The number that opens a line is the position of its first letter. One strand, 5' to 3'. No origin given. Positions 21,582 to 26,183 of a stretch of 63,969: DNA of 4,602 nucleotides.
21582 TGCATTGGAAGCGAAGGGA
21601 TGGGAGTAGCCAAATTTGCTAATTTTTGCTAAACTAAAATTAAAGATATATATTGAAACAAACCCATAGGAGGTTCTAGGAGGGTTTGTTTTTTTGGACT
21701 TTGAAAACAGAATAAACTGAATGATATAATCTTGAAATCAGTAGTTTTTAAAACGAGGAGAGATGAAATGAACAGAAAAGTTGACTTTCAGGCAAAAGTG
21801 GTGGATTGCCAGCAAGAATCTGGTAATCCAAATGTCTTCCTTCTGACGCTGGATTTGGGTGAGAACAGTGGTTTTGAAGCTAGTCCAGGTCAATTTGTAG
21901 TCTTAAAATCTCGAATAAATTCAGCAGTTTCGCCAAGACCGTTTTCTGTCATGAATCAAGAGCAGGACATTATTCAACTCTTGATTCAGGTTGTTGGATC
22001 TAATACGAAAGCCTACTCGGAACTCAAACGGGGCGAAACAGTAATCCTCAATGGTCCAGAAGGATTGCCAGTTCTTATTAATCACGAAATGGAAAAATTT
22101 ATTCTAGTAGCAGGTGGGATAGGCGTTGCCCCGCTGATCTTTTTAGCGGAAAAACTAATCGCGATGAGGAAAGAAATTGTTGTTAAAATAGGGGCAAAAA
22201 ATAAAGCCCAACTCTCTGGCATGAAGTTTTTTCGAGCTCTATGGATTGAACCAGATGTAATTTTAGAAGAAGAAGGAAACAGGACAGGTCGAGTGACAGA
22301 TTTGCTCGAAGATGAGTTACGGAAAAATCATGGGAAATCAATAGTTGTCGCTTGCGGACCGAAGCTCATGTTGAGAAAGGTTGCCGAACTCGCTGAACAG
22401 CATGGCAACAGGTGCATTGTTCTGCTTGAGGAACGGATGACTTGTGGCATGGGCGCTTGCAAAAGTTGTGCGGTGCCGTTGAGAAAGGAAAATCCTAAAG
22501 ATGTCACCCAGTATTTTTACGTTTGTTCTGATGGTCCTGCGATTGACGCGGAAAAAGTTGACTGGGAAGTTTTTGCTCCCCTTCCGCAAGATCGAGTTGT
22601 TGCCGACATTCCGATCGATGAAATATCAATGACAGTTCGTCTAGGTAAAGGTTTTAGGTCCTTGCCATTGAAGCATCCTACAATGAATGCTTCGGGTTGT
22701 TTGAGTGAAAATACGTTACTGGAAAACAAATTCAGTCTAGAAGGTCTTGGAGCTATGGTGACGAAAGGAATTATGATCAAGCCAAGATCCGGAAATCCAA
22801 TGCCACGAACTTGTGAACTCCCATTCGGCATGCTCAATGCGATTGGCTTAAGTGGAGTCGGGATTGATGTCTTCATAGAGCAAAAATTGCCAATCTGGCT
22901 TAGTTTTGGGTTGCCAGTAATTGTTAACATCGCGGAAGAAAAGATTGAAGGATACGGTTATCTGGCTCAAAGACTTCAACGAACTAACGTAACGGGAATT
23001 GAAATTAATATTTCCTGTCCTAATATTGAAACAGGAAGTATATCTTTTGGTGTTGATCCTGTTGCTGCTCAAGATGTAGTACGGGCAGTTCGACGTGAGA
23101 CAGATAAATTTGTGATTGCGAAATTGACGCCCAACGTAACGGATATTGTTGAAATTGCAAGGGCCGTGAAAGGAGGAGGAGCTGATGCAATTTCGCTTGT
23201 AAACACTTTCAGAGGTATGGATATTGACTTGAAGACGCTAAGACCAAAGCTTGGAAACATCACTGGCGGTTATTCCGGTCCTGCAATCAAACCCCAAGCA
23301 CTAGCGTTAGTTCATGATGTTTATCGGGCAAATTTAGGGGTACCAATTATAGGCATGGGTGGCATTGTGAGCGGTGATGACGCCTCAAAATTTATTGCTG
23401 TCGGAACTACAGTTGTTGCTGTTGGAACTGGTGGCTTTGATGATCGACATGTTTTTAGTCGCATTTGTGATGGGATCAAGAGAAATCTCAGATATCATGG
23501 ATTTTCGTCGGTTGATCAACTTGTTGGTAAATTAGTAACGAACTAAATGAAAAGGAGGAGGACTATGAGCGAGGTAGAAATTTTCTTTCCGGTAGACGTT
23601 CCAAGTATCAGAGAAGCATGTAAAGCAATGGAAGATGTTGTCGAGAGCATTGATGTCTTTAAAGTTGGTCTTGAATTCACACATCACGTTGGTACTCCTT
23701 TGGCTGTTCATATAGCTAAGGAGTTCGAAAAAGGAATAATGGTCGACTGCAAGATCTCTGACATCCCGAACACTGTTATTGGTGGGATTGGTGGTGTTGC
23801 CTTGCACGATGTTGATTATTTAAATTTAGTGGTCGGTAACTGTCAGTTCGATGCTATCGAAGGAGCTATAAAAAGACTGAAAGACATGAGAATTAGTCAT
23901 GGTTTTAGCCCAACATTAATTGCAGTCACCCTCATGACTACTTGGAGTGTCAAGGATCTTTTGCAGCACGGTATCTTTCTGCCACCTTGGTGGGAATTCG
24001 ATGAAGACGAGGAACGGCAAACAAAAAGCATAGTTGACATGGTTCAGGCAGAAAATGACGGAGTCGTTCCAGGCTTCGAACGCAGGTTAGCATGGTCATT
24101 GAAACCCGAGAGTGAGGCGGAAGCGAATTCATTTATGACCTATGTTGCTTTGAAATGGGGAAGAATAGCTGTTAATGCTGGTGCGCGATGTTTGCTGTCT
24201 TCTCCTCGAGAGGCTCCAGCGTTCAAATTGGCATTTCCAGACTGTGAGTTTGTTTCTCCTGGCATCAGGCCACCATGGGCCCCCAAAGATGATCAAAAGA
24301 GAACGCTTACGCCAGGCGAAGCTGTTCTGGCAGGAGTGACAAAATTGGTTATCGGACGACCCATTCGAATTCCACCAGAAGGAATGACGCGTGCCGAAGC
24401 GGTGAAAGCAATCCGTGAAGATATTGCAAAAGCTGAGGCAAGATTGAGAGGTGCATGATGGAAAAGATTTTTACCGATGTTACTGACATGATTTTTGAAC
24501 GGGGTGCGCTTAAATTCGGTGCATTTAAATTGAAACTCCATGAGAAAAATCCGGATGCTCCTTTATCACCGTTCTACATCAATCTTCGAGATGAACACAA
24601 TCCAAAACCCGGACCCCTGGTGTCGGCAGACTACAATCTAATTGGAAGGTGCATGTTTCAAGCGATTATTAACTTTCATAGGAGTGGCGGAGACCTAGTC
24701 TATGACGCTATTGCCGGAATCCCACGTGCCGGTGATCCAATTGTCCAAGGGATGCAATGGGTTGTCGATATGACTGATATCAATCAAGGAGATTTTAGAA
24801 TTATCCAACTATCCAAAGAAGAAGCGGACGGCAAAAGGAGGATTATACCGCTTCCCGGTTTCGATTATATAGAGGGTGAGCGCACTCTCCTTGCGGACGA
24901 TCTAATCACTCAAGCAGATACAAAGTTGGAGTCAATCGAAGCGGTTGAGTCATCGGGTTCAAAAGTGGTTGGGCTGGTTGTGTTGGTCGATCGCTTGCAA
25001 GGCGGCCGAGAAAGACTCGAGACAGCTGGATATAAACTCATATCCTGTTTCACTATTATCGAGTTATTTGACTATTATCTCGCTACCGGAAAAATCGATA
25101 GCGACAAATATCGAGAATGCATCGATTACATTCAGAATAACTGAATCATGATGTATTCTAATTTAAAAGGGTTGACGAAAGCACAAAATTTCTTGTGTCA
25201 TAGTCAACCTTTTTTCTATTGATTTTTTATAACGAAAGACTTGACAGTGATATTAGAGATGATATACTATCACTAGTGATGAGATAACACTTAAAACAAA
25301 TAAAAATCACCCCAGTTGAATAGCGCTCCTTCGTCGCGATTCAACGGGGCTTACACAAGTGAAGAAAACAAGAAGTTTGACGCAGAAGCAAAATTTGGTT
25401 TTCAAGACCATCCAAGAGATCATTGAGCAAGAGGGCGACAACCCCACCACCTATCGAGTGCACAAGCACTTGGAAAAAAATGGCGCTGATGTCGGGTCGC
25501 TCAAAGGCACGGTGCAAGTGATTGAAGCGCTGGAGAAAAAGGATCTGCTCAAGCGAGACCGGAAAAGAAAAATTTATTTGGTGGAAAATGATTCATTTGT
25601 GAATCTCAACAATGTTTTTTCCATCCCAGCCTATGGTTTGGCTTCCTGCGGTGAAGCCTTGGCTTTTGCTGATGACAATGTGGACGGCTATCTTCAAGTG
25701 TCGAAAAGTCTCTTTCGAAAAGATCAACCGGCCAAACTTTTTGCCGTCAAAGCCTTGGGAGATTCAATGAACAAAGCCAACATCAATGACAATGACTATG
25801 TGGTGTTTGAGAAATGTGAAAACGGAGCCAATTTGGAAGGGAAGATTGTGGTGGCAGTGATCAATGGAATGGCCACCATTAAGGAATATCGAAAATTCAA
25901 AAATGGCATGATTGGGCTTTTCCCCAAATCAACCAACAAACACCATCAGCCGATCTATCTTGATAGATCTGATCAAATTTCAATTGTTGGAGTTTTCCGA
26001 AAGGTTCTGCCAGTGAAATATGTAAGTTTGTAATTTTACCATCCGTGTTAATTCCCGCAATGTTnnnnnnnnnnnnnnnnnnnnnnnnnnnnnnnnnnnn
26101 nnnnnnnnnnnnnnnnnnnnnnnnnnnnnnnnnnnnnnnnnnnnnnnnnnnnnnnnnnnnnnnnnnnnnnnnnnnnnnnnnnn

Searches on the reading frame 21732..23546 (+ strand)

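Call 12: search_protein_families(library=pfam, proteins=[window:21732-23546:+])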
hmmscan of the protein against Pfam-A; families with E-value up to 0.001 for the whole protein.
window:21732-23546:+ (604 aa): 4 families
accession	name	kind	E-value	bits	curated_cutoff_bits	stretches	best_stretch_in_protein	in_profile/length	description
PF01180.27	DHO_dh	-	1.3e-64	218.6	27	1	311-586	9-291/291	Dihydroorotate dehydrogenase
PF10418.14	DHODB_Fe-S_bind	-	3.4e-13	49.5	23.9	1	233-277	1-41/41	Iron-sulfur cluster binding domain of dihydroorotate dehydrogenase B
PF00970.30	FAD_binding_6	-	0.00017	22.3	21.1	1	23-111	4-95/99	Oxidoreductase FAD-binding domain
PF00175.26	NAD_binding_1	-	0.00031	21.8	22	0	125-218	1-108/109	Oxidoreductase NAD-binding domain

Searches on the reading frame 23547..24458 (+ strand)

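Call 79: search_protein_families(library=pfam, proteins=[window:23547-24458:+], max_evalue=0.001)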
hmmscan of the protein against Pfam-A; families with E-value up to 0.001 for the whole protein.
window:23547-24458:+ (303 aa): 1 family
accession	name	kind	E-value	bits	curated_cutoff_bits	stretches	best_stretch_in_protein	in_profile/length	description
PF00215.30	OMPdecase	-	8.2e-23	81.9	27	1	15-274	6-209/221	Orotidine 5'-phosphate decarboxylase / HUMPS family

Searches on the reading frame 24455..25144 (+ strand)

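Call 79: search_protein_families(library=pfam, proteins=[window:24455-25144:+], max_evalue=0.001)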
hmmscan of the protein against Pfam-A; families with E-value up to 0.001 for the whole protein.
window:24455-25144:+ (229 aa): 1 family
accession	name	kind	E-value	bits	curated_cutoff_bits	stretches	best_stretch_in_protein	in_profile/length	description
PF00156.33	Pribosyltran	-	1.8e-06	27.8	26.3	1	84-188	31-134/158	Phosphoribosyl transferase domain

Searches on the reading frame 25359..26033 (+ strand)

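Call 79: search_protein_families(library=pfam, proteins=[window:25359-26033:+], max_evalue=0.001)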
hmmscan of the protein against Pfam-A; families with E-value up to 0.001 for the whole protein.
window:25359-26033:+ (224 aa): 1 family
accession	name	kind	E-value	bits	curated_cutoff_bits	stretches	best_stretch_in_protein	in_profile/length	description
PF00717.28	Peptidase_S24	-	1.2e-20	73.8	23.3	1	91-212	2-114/116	Peptidase S24-like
